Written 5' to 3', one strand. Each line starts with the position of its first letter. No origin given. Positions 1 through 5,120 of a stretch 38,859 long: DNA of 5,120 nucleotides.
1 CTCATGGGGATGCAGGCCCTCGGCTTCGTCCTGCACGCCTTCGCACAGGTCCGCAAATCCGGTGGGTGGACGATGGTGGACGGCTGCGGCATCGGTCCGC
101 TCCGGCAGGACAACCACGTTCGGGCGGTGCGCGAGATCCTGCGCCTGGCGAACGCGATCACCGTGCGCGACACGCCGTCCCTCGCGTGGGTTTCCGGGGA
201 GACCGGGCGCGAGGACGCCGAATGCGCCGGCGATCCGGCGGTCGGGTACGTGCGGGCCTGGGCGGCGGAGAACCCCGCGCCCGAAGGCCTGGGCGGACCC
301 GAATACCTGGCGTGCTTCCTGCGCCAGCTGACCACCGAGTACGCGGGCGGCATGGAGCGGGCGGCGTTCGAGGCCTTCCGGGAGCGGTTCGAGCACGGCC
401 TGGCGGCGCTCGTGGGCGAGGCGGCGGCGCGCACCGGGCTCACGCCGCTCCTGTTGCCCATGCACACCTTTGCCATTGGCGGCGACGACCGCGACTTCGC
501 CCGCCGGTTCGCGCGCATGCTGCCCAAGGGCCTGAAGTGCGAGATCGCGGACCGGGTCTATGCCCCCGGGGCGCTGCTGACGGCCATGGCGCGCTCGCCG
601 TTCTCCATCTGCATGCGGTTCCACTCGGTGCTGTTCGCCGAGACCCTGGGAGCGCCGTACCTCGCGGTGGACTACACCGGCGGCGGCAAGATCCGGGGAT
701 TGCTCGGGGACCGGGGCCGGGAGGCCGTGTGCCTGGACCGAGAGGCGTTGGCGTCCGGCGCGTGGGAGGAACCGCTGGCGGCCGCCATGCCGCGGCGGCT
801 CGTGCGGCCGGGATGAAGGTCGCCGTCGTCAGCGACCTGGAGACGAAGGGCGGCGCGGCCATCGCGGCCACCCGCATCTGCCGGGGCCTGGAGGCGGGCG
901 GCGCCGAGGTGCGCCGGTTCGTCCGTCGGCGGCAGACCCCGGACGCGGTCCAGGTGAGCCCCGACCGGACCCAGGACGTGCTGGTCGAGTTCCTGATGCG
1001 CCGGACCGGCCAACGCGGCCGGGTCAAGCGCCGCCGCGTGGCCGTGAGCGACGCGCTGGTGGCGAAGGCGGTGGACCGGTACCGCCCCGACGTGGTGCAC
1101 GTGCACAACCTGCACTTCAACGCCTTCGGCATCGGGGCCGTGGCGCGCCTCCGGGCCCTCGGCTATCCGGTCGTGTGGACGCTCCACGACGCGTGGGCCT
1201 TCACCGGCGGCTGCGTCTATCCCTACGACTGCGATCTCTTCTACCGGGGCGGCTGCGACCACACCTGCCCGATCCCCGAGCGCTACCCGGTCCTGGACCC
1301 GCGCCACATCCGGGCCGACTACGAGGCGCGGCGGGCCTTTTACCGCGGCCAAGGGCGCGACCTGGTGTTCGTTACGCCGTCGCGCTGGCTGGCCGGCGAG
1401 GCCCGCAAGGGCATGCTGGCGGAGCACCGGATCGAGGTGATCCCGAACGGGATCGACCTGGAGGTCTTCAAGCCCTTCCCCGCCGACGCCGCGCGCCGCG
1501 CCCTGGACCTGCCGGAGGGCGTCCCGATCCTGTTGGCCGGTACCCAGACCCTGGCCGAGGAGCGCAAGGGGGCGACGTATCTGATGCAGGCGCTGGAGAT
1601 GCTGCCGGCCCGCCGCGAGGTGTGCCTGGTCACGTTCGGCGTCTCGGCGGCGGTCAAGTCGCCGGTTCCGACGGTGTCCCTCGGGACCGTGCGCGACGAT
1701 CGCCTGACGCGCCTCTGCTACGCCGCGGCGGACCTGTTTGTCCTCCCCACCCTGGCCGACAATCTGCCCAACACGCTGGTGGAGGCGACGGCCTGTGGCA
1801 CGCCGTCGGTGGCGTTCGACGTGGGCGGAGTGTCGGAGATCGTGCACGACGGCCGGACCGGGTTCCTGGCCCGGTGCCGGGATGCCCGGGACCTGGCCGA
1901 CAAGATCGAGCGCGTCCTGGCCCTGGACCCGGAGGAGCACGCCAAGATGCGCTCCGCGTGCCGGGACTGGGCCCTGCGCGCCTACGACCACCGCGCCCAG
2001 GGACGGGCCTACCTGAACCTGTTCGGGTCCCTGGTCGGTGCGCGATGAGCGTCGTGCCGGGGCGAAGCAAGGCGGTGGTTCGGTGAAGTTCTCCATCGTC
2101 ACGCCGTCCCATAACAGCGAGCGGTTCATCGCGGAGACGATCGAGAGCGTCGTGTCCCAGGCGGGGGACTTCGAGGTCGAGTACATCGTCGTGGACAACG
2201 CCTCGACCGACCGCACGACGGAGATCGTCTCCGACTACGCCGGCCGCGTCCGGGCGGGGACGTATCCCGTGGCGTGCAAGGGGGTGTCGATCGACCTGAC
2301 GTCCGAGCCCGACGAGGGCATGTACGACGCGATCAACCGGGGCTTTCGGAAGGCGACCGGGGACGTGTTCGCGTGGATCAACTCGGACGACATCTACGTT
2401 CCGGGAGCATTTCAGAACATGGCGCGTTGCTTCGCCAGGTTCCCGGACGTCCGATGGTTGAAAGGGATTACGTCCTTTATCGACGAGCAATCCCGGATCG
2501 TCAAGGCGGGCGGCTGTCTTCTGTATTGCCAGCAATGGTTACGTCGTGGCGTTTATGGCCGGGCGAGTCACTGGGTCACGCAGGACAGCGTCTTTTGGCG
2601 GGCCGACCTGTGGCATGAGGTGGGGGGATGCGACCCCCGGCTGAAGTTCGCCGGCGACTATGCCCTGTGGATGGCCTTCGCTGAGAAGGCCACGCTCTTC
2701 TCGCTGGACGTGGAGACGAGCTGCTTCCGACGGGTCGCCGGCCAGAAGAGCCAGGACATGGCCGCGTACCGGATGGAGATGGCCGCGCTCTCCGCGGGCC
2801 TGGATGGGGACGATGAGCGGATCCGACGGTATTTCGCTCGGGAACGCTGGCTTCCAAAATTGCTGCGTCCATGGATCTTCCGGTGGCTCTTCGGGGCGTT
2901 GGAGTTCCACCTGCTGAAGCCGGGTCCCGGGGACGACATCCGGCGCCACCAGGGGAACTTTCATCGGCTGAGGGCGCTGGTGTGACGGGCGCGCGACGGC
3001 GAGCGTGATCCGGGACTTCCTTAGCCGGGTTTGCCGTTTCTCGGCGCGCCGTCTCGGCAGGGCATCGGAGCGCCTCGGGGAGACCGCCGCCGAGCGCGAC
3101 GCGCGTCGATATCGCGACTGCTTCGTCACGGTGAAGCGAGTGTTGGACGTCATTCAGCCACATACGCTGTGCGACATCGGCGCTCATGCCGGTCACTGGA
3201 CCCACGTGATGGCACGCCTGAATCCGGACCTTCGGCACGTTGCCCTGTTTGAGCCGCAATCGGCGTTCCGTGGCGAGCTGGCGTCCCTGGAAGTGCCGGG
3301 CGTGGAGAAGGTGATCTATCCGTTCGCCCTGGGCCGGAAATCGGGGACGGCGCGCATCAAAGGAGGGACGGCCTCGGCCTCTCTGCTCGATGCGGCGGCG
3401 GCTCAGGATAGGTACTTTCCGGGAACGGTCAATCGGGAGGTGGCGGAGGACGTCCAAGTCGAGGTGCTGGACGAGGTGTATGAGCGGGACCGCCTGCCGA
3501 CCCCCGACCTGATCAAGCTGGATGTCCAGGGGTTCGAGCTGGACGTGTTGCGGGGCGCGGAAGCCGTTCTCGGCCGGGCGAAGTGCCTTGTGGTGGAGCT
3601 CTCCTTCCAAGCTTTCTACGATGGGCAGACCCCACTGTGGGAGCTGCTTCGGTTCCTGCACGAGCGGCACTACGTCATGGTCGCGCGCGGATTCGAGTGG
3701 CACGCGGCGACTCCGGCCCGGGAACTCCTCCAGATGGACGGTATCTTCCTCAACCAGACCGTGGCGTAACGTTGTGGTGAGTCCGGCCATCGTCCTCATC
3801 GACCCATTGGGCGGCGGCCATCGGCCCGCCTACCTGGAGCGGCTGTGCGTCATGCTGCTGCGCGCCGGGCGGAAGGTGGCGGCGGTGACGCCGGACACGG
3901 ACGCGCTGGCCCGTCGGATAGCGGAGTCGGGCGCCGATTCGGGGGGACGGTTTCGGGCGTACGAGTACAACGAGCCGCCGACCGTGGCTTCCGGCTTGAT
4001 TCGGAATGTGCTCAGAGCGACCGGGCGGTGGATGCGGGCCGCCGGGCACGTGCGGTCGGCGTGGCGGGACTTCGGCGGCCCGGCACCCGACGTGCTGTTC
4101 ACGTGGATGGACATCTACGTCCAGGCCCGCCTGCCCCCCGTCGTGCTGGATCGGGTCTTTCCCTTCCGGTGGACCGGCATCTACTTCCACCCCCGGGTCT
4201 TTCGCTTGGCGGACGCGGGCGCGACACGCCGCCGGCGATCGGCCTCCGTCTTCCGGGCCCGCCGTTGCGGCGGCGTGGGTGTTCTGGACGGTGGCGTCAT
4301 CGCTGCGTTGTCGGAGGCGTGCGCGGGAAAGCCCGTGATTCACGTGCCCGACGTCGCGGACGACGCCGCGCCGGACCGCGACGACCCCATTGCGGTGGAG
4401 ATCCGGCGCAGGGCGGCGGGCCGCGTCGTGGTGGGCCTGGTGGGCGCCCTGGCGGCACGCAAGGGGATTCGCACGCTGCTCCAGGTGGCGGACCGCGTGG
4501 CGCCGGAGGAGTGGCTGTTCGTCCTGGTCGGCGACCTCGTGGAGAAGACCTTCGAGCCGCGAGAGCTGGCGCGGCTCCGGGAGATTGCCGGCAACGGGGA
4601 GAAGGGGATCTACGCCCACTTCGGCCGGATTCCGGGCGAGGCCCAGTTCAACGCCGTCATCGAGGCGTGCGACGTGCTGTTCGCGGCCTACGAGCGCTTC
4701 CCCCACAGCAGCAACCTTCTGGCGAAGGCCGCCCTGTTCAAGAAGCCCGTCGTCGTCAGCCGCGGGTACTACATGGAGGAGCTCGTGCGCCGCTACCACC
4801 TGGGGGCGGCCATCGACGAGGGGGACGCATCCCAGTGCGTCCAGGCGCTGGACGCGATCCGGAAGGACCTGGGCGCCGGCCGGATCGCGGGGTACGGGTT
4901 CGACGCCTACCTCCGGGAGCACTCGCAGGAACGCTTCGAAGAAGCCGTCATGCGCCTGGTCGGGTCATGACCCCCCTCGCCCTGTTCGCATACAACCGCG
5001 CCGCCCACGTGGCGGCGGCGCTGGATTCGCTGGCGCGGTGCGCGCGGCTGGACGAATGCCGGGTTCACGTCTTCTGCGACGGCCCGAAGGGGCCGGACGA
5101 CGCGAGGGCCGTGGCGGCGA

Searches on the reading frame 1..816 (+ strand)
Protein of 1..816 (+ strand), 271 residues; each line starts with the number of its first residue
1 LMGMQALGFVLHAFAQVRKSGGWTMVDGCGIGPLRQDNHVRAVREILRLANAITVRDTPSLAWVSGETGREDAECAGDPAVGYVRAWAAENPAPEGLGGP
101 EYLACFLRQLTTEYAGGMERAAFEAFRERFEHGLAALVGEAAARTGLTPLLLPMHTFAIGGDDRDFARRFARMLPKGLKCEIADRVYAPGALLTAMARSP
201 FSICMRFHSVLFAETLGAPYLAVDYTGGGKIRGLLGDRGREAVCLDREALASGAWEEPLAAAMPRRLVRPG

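Call 61: search_protein_families(library=pfam, proteins=[window:1-816:+], max_evalue=0.001)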
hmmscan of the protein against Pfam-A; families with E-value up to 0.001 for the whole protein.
window:1-816:+ (271 aa): 1 family
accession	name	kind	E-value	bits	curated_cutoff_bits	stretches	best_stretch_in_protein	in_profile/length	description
PF04230.19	PS_pyruv_trans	-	1.6e-15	58.2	25.3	1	28-225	101-278/280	Polysaccharide pyruvyl transferase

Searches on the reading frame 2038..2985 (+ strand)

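Call 61: search_protein_families(library=pfam, proteins=[window:2038-2985:+], max_evalue=0.001)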
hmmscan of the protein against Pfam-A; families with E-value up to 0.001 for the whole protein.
window:2038-2985:+ (315 aa): 3 families
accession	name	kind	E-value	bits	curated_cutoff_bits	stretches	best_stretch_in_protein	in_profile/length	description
PF00535.33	Glycos_transf_2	-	5.3e-23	82.2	23.3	1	19-134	1-105/168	Glycosyl transferase family 2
PF13641.12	Glyco_tranf_2_3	-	3.5e-09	37.4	27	1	18-214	3-194/230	Glycosyltransferase like family 2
PF10111.15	Glyco_tranf_2_2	-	3.3e-07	30.5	27.3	1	21-212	3-197/276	Glycosyltransferase like family 2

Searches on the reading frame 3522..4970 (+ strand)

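Call 61: search_protein_families(library=pfam, proteins=[window:3522-4970:+], max_evalue=0.001)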
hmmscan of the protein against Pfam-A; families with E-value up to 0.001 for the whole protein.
window:3522-4970:+ (482 aa): 2 families
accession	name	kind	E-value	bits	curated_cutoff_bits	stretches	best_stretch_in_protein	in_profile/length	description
PF13692.12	Glyco_trans_1_4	-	2.2e-09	38.1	27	1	303-446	3-139/142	Glycosyl transferases group 1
PF00534.26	Glycos_transf_1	-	6.4e-08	32.7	26.4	1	300-448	14-157/172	Glycosyl transferases group 1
